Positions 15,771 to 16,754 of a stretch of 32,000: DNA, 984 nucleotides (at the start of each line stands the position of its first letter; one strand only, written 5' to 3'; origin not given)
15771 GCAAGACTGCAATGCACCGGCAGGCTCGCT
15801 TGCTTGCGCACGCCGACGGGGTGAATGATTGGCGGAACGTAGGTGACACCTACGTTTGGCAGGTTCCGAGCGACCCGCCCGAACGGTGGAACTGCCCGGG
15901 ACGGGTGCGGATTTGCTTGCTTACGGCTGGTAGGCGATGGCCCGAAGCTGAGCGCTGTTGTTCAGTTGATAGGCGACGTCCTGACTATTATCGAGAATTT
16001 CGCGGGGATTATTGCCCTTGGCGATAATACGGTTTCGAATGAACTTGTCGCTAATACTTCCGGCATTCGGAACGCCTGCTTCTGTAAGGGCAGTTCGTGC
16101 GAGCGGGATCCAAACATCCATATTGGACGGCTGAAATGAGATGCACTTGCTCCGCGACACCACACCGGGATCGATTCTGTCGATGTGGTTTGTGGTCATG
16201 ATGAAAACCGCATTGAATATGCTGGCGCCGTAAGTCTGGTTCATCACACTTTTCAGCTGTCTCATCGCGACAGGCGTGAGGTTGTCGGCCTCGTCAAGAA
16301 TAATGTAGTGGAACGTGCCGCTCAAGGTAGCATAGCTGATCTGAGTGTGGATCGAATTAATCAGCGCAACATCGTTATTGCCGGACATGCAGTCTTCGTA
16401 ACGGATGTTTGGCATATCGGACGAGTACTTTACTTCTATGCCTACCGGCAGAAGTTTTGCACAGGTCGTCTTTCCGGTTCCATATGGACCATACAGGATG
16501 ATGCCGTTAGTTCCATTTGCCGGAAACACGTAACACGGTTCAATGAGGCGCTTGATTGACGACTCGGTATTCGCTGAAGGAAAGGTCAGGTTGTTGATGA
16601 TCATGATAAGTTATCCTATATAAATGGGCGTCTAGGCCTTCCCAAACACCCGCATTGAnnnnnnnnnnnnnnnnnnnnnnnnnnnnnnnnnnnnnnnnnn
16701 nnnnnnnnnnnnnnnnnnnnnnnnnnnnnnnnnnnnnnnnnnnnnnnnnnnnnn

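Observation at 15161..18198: Co-oriented cassette around a truncated clamp-loader-like AAA+ ATPase with unrecognisable partners (candidate novel system)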

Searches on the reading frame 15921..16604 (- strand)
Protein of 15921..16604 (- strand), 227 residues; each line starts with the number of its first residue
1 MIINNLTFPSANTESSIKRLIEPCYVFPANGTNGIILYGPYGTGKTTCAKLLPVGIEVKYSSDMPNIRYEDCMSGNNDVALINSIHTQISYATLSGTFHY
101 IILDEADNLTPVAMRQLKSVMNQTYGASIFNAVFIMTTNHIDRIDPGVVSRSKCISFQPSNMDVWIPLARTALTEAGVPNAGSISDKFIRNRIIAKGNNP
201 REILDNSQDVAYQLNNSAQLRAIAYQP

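Call 6: search_protein_families(library=pfam, proteins=[window:15921-16604:-], max_evalue=1)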
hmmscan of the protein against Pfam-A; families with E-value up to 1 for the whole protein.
window:15921-16604:- (227 aa): 18 families
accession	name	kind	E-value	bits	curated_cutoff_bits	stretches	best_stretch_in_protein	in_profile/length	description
PF00004.35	AAA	-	7.2e-10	39.9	21.2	1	35-153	1-124/131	ATPase family associated with various cellular activities (AAA)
PF13401.12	AAA_22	-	5.1e-08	33.7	27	2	99-142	86-127/130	AAA domain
PF13177.12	DNA_pol3_delta2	-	3.5e-05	24.3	27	1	75-160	79-160/161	DNA polymerase III, delta subunit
PF13479.12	AAA_24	-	0.00033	21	27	1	35-119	5-86/195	AAA domain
PF13191.12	AAA_16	-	0.013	16.5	32.6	1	30-51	22-43/167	AAA ATPase domain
PF13173.12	AAA_14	-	0.018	15.5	27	1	35-124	5-88/129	AAA domain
PF00270.35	DEAD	-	0.021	15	26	0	96-125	116-146/167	DEAD/DEAH box helicase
PF07728.20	AAA_5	-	0.022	15.2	22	1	35-122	2-91/139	AAA domain (dynein-related subfamily)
PF02562.22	PhoH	-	0.024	14.6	27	0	100-117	122-139/205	PhoH-like protein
PF04851.21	ResIII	-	0.071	13.5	22.5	0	79-120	104-149/164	Type III restriction enzyme, res subunit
PF24389.1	ORC-CDC6-like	-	0.077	12.1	27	0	31-51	31-51/571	ORC-CDC6-like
PF25199.1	nSTAND_NTPase5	-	0.084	13.1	34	1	25-119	34-118/145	Novel STAND NTPase 5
PF01078.27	Mg_chelatase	-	0.11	12.4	20.3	1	29-54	19-44/207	Magnesium chelatase, subunit ChlI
PF13238.12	AAA_18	-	0.16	12.9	29.4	1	35-52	1-18/128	AAA domain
PF05496.18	RuvB_N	-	0.16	12.2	27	1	33-61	34-62/159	Holliday junction DNA helicase RuvB P-loop domain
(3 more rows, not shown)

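Call 7: search_protein_families(library=padloc, proteins=[window:15921-16604:-], max_evalue=1)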
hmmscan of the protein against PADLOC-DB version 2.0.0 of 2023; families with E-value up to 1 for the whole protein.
window:15921-16604:- (227 aa): 5 families
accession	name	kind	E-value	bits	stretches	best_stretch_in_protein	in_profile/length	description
PDLC00915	TRIP13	-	0.00043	17.8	1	35-53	66-84/302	TRIP13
PDLC00914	TRIP13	-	0.00086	16.8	1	35-151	74-208/302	TRIP13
PDLC02196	IetA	-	0.0042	14.6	1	32-52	122-142/374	-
PDLC04901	PDC-S09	-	0.025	13.3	1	25-48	14-37/126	-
PDLC03838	DolB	-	0.13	9.5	1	35-53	169-187/375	-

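Call 8: search_protein_families(library=phrogs, proteins=[window:15921-16604:-], max_evalue=1)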
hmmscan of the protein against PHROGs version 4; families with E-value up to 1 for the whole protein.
window:15921-16604:- (227 aa): 19 families
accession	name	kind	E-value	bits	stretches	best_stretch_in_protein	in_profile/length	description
phrog_168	-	DNA, RNA and nucleotide metabolism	1.3e-17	65.5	1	33-161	43-160/314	clamp loader of DNA polymerase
phrog_5846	-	DNA, RNA and nucleotide metabolism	1.9e-09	38.3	1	33-177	39-170/380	clamp loader of DNA polymerase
phrog_3757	-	unknown function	4e-06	27.5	2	28-52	122-146/367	-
phrog_9172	-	unknown function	1.2e-05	25.3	1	30-53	105-128/509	-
phrog_7485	-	unknown function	6e-05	23.2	2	34-52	229-247/430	-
phrog_10401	-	other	0.0002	21.2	2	32-51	460-479/667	ATPase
phrog_11838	-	DNA, RNA and nucleotide metabolism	0.00065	20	1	30-121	38-122/420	clamp loader of DNA polymerase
phrog_296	-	integration and excision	0.0011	18.7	1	84-129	381-419/626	DNA transposition protein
phrog_2376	-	other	0.0054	17.1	1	30-88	72-127/363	ATPase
phrog_170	-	other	0.0069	16.8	1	33-49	91-107/323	PhoH-like phosphate starvation-inducible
phrog_50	-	DNA, RNA and nucleotide metabolism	0.025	14.6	1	27-49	363-386/570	DnaC-like helicase loader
phrog_10440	-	unknown function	0.053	13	1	32-50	232-250/483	-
phrog_124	-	DNA, RNA and nucleotide metabolism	0.084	13.2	1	35-53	46-64/382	Sak4-like ssDNA annealing protein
phrog_14685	-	unknown function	0.11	13.4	1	33-52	3-22/88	-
phrog_5484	-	DNA, RNA and nucleotide metabolism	0.12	12.9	1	29-49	25-45/239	DnaA-like replication initiation protein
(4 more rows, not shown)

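Call 9: search_protein_families(library=ncbifam, proteins=[window:15921-16604:-], max_evalue=1)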
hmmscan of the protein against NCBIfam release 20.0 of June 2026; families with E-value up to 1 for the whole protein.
window:15921-16604:- (227 aa): 46 families (the best 25 are shown)
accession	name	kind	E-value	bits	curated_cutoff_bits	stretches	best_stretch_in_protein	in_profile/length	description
NF001679.0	PRK00440.1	equivalog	7.6e-11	41.6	303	1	32-162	39-164/322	replication factor C small subunit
TIGR02397.1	dnaX_nterm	equivalog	1.3e-09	37.8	250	1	35-158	39-174/355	DNA polymerase III subunit gamma/tau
NF009067.0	PRK12402.1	equivalog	1.3e-08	34.2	317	1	82-163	109-187/340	replication factor C small subunit 2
NF011523.0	PRK14962.1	equivalog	6.6e-08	31.8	576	1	34-159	38-175/474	DNA polymerase III subunits gamma and tau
NF011514.0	PRK14953.1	equivalog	1.9e-07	30.4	536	1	71-162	78-180/488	DNA polymerase III subunits gamma and tau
TIGR00678.1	holB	equivalog_domain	1.8e-06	27.7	180.6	1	82-164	81-159/188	DNA polymerase III subunit delta'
NF003231.0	PRK04195.2-1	equivalog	1.4e-05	24.1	442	1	33-158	44-160/517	replication factor C large subunit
NF011524.0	PRK14963.1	equivalog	4.1e-05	22.8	601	1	38-155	42-170/647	DNA polymerase III subunits gamma and tau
NF004046.1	PRK05563.1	equivalog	4.3e-05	22.6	400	1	38-157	43-174/567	DNA polymerase III subunit gamma/tau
NF011517.0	PRK14956.1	equivalog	0.00011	21.1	654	1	73-160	97-180/486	DNA polymerase III subunits gamma and tau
NF011531.0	PRK14971.1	equivalog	0.00021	20.2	685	1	39-157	46-177/614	DNA polymerase III subunit gamma/tau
NF011516.0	PRK14955.1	equivalog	0.00036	19.4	560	1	74-158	104-184/397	DNA polymerase III subunits gamma and tau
NF011525.0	PRK14964.1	equivalog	0.00053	18.9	554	1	35-158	38-173/493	DNA polymerase III subunits gamma and tau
NF004549.0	PRK05896.1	equivalog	0.00059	18.7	578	1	75-158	97-176/642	DNA polymerase III subunits gamma and tau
NF005638.0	PRK07399.1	subfamily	0.0015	17.6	230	1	82-159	112-184/317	DNA polymerase III subunit delta'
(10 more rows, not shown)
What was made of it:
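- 15921..16604 (-): gC, 227 aa. An RFC/gp44-clade AAA+ ATPase made of base and lid only, with no collar. phrog_168 clamp loader E 1.3e-17; RFC small subunit E 7.6e-11 (calls 8, 9).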

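Call 10: find_homologous_proteins(query=window:15921-16604:-)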
Query window:15921-16604:- (227 aa): 50 proteins with E <= 0.001 among 138 candidates.
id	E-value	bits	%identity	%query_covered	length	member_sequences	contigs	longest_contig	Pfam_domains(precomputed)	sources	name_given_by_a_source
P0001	2.5e-147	506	100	100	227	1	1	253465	PF00004.36,PF13401.13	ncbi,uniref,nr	ncbi:AAA family ATPase [Burkholderia guangdongensis]|uniref:AAA family ATPase n=1 Tax=Burkholderia g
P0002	3.6e-87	310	61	100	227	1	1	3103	PF00004.36,PF13401.13,PF07728.21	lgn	-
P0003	3.1e-80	287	57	99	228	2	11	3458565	PF00004.36,PF13401.13,PF13177.13,PF07728.21,PF13191.13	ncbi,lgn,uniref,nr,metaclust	ncbi:AAA family ATPase [Burkholderia multivorans]|uniref:AAA family ATPase n=1 Tax=Burkholderia mult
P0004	1.1e-79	285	59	99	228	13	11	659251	PF00004.36,PF13401.13,PF07728.21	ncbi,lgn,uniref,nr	ncbi:TPA: AAA family ATPase [Burkholderia vietnamiensis]|uniref:AAA family ATPase n=1 Tax=Burkholder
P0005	1.6e-78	281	59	98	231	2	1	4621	PF00004.36,PF13401.13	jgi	jgi:replication-associated recombination protein RarA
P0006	1.8e-76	275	57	100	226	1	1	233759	PF00004.36,PF13401.13,PF07728.21,PF27394.1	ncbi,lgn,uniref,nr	ncbi:AAA family ATPase [Burkholderia gladioli]|uniref:AAA family ATPase n=1 Tax=Burkholderia gladiol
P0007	1.2e-70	256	60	94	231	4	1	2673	PF00004.36,PF13401.13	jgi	jgi:replication-associated recombination protein RarA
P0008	4.5e-70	254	55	94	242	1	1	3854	PF00004.36,PF13401.13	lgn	-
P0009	3.5e-69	251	54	96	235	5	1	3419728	PF00004.36,PF13401.13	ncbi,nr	ncbi:AAA family ATPase [Burkholderia multivorans]|nr:AAA family ATPase [Burkholderia multivorans]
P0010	4.3e-64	234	62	76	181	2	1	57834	PF00004.36,PF13401.13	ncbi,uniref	ncbi:AAA family ATPase [Paraburkholderia rhynchosiae]|uniref:AAA family ATPase n=2 Tax=Paraburkholde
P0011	8.0e-40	155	43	96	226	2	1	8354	PF00004.36,PF13401.13,PF13177.13,PF07728.21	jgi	jgi:DNA polymerase III delta prime subunit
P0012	1.4e-35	141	45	89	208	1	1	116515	PF00004.36,PF13401.13,PF13177.13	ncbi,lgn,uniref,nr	ncbi:AAA family ATPase [Paraburkholderia sp. USG1]|uniref:AAA family ATPase n=1 Tax=Paraburkholderia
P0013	6.1e-34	136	58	50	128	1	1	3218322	PF00004.36,PF13401.13,PF13191.13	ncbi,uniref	ncbi:AAA family ATPase [Paraburkholderia sp. A1RI-2L]|uniref:AAA family ATPase n=1 Tax=Paraburkholde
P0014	7.0e-32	129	40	88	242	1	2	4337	PF00004.36,PF13401.13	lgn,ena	-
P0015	9.1e-32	129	36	95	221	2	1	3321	PF00004.36,PF13401.13,PF13177.13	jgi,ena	-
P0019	3.5e-29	120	39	78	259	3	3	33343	PF00004.36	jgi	jgi:DNA polymerase III delta prime subunit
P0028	1.6e-25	108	36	93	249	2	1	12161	-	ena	-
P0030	9.1e-21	93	40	68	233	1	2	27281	PF00004.36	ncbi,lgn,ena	-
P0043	2.0e-15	75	30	95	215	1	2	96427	PF00004.36,PF13177.13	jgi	jgi:DNA polymerase III delta prime subunit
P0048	1.1e-6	47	28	67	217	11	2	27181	PF00004.36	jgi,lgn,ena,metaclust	metaclust:\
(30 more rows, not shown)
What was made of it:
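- Closest known: Hda and RarA/MgsA, short or re-purposed AAA+ relatives of replication ATPases. Same: JGI labels some gC relatives 'RarA' or 'delta prime' (call 10).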

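Call 11: find_encoding_contigs(protein=P0003, flank=8000, max_places=3)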
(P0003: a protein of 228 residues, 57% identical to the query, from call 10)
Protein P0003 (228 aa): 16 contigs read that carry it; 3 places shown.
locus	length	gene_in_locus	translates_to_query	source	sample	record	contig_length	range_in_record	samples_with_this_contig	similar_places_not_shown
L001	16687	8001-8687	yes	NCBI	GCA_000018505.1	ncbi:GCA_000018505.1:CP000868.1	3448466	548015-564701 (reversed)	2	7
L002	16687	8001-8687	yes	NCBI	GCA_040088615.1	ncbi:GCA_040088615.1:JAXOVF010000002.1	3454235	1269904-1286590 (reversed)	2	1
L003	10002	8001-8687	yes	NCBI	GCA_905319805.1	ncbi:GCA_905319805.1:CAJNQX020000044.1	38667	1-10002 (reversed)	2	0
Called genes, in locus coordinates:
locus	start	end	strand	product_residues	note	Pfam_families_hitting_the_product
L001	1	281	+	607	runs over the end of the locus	PF12895:ANAPC3 (faint), PF13174:TPR_6 (faint), PF13371:TPR_9 (faint), PF14559:TPR_19 (weak), PF16918:PknG_TPR (weak), PF17874:TPR_MalT, PF25062:ARM_TT21_N (weak), PF14559:TPR_19, +9 more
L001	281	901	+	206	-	PF03550:LolB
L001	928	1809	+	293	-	PF00288:GHMP_kinases_N, PF08544:GHMP_kinases_C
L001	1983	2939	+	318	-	PF13793:Pribosyltran_N, PF00156:Pribosyltran, PF14572:Pribosyl_synth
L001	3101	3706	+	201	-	PF01386:Ribosomal_L25p, PF14693:Ribosomal_TL5_C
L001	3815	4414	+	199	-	PF01195:Pept_tRNA_hydro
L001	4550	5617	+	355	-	PF00155:Aminotran_1_2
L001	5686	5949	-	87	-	PF00037:Fer4 (weak), PF12838:Fer4_7 (weak)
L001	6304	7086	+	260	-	-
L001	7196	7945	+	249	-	-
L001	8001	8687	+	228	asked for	PF13191:AAA_16 (faint), PF00004:AAA, PF07728:AAA_5 (faint), PF13177:DNA_pol3_delta2 (faint), PF13401:AAA_22 (faint)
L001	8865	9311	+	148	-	-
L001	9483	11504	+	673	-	-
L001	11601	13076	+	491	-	-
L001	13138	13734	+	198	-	-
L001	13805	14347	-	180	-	PF05231:MASE1 (weak)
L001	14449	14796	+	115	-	-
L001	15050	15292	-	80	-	-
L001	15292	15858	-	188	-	PF00589:Phage_integrase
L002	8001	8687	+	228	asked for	PF13191:AAA_16 (faint), PF00004:AAA, PF07728:AAA_5 (faint), PF13177:DNA_pol3_delta2 (faint), PF13401:AAA_22 (faint)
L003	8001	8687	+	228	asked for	PF13191:AAA_16 (faint), PF00004:AAA, PF07728:AAA_5 (faint), PF13177:DNA_pol3_delta2 (faint), PF13401:AAA_22 (faint)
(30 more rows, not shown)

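Call 12: find_encoding_contigs(protein=P0006, flank=8000, max_places=2)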
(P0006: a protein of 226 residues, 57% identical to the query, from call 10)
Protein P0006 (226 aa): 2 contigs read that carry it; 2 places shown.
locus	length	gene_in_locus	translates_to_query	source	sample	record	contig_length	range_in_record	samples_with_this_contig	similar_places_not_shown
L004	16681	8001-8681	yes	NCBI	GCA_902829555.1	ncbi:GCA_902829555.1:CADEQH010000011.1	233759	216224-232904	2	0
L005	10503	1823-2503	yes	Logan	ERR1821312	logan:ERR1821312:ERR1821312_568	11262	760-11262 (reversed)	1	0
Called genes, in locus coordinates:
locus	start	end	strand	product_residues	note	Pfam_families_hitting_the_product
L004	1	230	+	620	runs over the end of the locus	PF13432:TPR_16 (faint), PF12895:ANAPC3 (faint), PF13174:TPR_6 (faint), PF13371:TPR_9 (faint), PF14559:TPR_19 (weak), PF17874:TPR_MalT (weak), PF16918:PknG_TPR (weak), PF14559:TPR_19, +10 more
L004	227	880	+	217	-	PF03550:LolB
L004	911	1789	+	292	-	PF00288:GHMP_kinases_N, PF08544:GHMP_kinases_C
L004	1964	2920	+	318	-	PF13793:Pribosyltran_N, PF00156:Pribosyltran, PF14572:Pribosyl_synth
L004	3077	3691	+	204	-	PF01386:Ribosomal_L25p, PF14693:Ribosomal_TL5_C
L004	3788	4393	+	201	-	PF01195:Pept_tRNA_hydro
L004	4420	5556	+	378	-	PF00155:Aminotran_1_2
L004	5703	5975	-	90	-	PF00037:Fer4 (weak), PF12838:Fer4_7 (weak)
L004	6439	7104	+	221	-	-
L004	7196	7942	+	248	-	-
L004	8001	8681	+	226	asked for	PF13401:AAA_22 (faint), PF27394:Aq_aa27 (weak), PF00004:AAA, PF07728:AAA_5 (weak)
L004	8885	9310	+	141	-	-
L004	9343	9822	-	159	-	-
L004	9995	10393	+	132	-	PF13560:HTH_31, PF01381:HTH_3, PF12844:HTH_19 (weak), PF13443:HTH_26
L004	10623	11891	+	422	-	PF13289:SIR2_2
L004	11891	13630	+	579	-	PF01935:DUF87, PF05872:HerA_C (faint)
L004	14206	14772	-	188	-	PF00589:Phage_integrase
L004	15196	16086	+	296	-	PF26915:Phage_P4_cII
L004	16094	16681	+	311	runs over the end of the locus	-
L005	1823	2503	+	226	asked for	PF13401:AAA_22 (faint), PF27394:Aq_aa27 (weak), PF00004:AAA, PF07728:AAA_5 (weak)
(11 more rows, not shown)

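Call 13: find_encoding_contigs(protein=P0012, flank=8000, max_places=2)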
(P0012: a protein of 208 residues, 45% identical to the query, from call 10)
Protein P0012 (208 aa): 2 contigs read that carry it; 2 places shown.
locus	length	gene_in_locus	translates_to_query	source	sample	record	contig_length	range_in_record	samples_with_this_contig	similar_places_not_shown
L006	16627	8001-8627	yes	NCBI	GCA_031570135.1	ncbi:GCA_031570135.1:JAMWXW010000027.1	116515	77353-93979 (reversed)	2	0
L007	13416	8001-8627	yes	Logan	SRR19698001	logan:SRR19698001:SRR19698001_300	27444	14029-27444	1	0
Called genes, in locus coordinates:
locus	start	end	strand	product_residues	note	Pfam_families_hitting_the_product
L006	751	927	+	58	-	-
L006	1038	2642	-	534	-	PF12792:CSS-motif, PF00563:EAL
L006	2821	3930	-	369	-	PF00563:EAL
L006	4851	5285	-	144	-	-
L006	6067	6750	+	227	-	-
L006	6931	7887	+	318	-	-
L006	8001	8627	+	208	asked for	PF13177:DNA_pol3_delta2 (faint), PF13401:AAA_22 (faint), PF00004:AAA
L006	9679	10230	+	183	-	PF09361:Phasin_2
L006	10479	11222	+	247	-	PF00106:adh_short, PF08659:KR, PF13561:adh_short_C2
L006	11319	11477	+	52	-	-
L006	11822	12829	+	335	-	PF00892:EamA (weak)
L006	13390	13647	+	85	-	PF00037:Fer4 (weak), PF12838:Fer4_7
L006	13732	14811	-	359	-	PF00155:Aminotran_1_2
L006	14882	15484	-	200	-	PF01195:Pept_tRNA_hydro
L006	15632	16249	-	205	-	PF01386:Ribosomal_L25p, PF14693:Ribosomal_TL5_C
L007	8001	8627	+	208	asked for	PF13177:DNA_pol3_delta2 (faint), PF13401:AAA_22 (faint), PF00004:AAA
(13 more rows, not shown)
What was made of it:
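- On Integrative genomic island: The same insertion site beside fdx is used in B. multivorans, B. gladioli and a Paraburkholderia (calls 11-13).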

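Call 14: find_encoding_contigs(protein=P0019, flank=8000, max_places=2)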
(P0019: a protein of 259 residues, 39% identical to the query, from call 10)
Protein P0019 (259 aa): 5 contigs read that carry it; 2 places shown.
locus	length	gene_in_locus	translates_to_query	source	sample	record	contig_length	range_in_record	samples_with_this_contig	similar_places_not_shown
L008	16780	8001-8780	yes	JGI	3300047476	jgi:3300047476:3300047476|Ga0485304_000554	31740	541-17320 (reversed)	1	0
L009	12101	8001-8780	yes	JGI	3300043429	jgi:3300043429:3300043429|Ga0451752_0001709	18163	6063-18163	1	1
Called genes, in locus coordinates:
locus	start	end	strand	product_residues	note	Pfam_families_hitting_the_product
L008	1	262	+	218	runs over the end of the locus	PF08378:NERD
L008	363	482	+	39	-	-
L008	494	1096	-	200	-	-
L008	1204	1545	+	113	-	-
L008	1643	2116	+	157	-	-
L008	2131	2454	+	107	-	-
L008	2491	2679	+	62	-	-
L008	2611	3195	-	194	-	PF00239:Resolvase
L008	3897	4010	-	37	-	-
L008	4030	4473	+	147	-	PF20346:DUF6641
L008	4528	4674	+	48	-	-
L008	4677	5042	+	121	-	PF21781:DUF6876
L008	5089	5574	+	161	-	-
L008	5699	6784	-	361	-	-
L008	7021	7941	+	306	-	-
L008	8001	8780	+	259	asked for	PF00004:AAA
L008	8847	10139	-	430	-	-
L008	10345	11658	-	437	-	-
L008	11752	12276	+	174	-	PF02261:Asp_decarbox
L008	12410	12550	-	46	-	-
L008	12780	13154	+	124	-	PF00126:HTH_1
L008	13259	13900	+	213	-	PF00072:Response_reg, PF00196:GerE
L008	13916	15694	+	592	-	PF00512:HisKA, PF02518:HATPase_c, PF00072:Response_reg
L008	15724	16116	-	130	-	-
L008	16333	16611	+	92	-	-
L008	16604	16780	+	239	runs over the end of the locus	?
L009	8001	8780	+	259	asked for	PF00004:AAA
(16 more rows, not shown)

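Call 15: find_encoding_contigs(protein=P0043, flank=8000, max_places=2)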
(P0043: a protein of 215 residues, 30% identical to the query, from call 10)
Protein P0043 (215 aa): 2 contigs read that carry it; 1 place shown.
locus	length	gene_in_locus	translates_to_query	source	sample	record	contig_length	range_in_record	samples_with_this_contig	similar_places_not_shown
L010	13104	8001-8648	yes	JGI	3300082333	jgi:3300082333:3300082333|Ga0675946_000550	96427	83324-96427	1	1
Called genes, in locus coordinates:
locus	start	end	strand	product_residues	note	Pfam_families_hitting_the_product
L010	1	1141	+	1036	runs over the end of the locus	PF00353:HemolysinCabind (weak), PF17963:Big_9, PF17892:Cadherin_5, PF00353:HemolysinCabind (weak), PF06594:HCBP_related (weak)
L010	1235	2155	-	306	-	PF04389:Peptidase_M28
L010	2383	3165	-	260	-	PF00561:Abhydrolase_1, PF12146:Hydrolase_4, PF12697:Abhydrolase_6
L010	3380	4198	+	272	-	PF00211:Guanylate_cyc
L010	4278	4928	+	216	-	PF01323:DSBA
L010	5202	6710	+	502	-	PF00211:Guanylate_cyc, PF13428:TPR_14 (faint)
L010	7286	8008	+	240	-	-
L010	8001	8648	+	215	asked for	PF13177:DNA_pol3_delta2 (weak), PF00004:AAA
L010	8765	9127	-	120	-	-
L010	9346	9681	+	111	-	-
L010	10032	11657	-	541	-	PF00989:PAS, PF08448:PAS_4, PF13188:PAS_8 (weak), PF13426:PAS_9, PF00989:PAS, PF08448:PAS_4, PF13426:PAS_9, PF00211:Guanylate_cyc, +4 more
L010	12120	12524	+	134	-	-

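Call 16: find_encoding_contigs(protein=P0030, flank=8000, max_places=2)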
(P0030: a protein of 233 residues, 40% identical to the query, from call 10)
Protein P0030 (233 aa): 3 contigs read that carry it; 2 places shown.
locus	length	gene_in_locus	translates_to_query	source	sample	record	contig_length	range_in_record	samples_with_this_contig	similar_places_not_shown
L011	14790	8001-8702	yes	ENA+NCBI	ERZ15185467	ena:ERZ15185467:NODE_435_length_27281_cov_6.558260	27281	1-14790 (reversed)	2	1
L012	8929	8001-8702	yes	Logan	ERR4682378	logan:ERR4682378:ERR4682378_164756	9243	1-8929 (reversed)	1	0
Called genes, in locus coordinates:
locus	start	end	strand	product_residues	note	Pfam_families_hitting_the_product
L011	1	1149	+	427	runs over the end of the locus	-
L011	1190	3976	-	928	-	PF04851:ResIII, PF19778:RE_endonuc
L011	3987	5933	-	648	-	PF01555:N6_N4_Mtase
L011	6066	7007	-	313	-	-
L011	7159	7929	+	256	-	-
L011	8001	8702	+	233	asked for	PF00004:AAA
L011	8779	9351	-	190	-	PF00589:Phage_integrase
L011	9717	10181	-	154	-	-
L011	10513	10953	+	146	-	PF20346:DUF6641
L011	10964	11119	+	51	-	-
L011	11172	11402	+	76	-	-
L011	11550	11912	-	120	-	PF21781:DUF6876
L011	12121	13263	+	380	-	-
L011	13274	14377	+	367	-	-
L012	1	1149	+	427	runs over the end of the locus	-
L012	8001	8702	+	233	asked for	PF00004:AAA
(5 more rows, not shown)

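Call 17: find_encoding_contigs(protein=P0028, flank=8000, max_places=2)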
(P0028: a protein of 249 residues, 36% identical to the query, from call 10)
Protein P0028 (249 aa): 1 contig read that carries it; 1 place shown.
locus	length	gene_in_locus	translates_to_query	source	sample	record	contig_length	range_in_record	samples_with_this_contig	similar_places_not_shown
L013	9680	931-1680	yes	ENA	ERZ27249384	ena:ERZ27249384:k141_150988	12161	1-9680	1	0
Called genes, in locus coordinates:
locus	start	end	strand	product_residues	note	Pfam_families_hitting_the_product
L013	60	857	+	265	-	-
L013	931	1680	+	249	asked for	-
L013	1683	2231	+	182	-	-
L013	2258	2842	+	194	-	-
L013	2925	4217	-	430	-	-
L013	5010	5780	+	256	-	PF02310:B12-binding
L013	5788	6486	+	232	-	-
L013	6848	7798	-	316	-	PF00126:HTH_1, PF03466:LysR_substrate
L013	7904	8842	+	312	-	PF01210:NAD_Gly3P_dh_N, PF02558:ApbA, PF03446:NAD_binding_2 (weak), PF03721:UDPG_MGDP_dh_N (weak), PF03807:F420_oxidored (faint), PF08546:ApbA_C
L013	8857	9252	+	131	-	PF00903:Glyoxalase, PF13669:Glyoxalase_4 (faint)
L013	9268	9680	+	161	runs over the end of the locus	PF01575:MaoC_dehydratas, PF13452:FAS1_DH_region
